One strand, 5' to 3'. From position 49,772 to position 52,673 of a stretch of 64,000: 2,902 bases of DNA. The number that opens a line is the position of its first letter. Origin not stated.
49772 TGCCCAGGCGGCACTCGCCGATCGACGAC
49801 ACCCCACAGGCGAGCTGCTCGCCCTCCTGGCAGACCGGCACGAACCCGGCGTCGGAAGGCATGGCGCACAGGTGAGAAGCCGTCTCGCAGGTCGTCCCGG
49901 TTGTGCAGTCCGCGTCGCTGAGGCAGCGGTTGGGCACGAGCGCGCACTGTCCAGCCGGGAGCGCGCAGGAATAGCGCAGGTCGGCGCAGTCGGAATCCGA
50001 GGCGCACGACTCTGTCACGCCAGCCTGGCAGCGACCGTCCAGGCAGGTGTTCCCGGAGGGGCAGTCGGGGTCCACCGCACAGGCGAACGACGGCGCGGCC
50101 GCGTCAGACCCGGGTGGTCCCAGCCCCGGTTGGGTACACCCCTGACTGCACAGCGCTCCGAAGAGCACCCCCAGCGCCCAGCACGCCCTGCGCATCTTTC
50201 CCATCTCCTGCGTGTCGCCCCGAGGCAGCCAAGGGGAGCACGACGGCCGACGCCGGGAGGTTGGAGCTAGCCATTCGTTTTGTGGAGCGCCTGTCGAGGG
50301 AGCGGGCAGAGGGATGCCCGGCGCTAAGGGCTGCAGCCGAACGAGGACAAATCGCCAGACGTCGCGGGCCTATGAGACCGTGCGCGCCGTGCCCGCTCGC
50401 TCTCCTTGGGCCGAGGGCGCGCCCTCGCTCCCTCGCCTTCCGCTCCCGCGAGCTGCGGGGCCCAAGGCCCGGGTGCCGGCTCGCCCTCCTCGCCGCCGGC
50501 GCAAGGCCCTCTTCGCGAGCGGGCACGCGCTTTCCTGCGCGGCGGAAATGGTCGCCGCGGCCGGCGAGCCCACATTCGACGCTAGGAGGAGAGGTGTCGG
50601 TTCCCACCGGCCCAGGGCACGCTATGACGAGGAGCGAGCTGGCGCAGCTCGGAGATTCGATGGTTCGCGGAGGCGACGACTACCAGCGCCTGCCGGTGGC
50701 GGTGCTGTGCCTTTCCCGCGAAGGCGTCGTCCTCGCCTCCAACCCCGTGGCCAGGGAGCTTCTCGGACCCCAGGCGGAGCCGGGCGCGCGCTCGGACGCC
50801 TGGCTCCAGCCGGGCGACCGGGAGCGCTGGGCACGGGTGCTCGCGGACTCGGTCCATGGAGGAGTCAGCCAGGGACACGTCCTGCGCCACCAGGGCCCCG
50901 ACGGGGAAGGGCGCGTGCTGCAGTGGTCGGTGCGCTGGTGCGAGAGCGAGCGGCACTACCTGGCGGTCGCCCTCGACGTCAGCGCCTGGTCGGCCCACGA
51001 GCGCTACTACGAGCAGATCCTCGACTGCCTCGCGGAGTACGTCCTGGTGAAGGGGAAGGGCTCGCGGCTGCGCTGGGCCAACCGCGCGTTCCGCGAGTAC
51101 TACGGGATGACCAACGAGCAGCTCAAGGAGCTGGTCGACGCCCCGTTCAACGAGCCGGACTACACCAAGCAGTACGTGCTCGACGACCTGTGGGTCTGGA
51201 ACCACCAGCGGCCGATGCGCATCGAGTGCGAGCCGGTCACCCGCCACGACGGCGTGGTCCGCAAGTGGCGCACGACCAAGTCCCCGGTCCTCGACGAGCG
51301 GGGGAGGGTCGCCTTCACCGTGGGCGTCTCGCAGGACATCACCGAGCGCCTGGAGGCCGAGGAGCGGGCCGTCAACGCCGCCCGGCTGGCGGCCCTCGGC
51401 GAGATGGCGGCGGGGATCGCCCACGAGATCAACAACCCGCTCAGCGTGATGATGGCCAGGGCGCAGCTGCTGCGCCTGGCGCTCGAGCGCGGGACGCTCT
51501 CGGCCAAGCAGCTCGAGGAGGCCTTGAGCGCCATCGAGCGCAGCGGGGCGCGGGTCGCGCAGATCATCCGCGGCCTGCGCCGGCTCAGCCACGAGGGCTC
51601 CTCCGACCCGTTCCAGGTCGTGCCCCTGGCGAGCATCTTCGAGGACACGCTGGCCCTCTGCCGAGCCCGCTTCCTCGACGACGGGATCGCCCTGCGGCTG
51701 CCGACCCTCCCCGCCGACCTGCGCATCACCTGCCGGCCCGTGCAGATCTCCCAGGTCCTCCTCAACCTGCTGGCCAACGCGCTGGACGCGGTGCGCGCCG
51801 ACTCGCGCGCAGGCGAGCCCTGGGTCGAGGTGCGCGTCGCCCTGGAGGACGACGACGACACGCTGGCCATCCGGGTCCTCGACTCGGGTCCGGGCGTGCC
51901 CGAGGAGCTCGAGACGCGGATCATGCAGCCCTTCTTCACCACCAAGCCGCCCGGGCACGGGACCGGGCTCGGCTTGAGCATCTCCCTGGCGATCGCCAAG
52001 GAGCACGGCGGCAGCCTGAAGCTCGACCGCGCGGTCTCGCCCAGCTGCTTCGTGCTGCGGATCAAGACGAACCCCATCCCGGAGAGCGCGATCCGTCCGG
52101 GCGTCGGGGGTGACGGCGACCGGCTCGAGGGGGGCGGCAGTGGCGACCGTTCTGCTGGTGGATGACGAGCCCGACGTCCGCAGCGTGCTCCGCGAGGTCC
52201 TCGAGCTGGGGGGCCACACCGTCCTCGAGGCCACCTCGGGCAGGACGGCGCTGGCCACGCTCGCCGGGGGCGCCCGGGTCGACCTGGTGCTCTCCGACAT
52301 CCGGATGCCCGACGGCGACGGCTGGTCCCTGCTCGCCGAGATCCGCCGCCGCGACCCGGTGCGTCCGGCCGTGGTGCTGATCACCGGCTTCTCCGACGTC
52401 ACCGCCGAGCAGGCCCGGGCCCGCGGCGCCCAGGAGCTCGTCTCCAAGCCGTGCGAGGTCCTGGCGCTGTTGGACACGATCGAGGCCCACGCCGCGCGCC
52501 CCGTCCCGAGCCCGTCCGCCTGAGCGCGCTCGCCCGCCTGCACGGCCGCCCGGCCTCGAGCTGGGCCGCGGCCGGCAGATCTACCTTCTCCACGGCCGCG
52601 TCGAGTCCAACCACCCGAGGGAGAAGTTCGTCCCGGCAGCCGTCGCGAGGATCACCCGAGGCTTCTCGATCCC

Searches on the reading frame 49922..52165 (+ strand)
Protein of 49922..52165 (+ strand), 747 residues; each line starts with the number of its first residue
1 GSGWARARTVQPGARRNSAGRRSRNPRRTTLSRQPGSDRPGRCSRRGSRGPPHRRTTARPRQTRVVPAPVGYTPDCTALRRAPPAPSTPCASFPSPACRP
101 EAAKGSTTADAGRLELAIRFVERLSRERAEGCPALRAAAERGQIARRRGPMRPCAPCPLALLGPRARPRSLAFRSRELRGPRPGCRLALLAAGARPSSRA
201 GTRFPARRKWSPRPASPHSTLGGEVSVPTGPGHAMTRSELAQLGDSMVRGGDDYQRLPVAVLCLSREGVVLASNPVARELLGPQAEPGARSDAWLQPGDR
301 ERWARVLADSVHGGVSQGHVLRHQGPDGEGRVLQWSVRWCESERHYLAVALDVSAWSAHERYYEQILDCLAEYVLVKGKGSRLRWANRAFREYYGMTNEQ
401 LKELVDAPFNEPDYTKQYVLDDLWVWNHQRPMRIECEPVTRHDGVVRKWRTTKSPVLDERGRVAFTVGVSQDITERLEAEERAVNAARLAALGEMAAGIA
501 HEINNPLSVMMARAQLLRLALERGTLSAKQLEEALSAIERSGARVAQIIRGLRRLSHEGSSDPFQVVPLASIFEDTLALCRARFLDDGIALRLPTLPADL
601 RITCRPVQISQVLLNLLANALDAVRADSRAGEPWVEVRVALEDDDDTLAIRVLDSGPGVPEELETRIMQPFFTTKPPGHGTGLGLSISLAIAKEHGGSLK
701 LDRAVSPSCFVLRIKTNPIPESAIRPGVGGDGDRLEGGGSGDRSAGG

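Call 31: search_protein_families(library=pfam, proteins=[window:49922-52165:+], max_evalue=0.001)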
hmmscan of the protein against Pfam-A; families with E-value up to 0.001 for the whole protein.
window:49922-52165:+ (747 aa): 4 families
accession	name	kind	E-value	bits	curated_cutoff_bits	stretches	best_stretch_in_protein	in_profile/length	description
PF02518.31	HATPase_c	-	2.4e-19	70.3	26.4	1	606-715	3-108/111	Histidine kinase-, DNA gyrase B-, and HSP90-like ATPase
PF08448.16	PAS_4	-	3.6e-16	59.8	23.1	1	370-476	4-108/110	PAS fold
PF00512.31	HisKA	-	2.3e-11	44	26.9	1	492-557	2-62/66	His Kinase A (phospho-acceptor) domain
PF13188.13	PAS_8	-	3.7e-05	23.9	21.8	0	362-413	2-55/65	PAS domain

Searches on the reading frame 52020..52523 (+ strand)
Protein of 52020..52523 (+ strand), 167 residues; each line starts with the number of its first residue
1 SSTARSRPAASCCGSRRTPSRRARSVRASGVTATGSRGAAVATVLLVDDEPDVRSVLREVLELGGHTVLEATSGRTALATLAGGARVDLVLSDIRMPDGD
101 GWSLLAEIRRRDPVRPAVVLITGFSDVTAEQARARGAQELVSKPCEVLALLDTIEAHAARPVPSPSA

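Call 31: search_protein_families(library=pfam, proteins=[window:52020-52523:+], max_evalue=0.001)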
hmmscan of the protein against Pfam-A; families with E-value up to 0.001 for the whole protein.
window:52020-52523:+ (167 aa): 1 family
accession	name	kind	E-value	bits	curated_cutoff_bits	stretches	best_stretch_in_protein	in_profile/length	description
PF00072.30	Response_reg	-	8.7e-23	81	30.2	1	44-154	1-110/111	Response regulator receiver domain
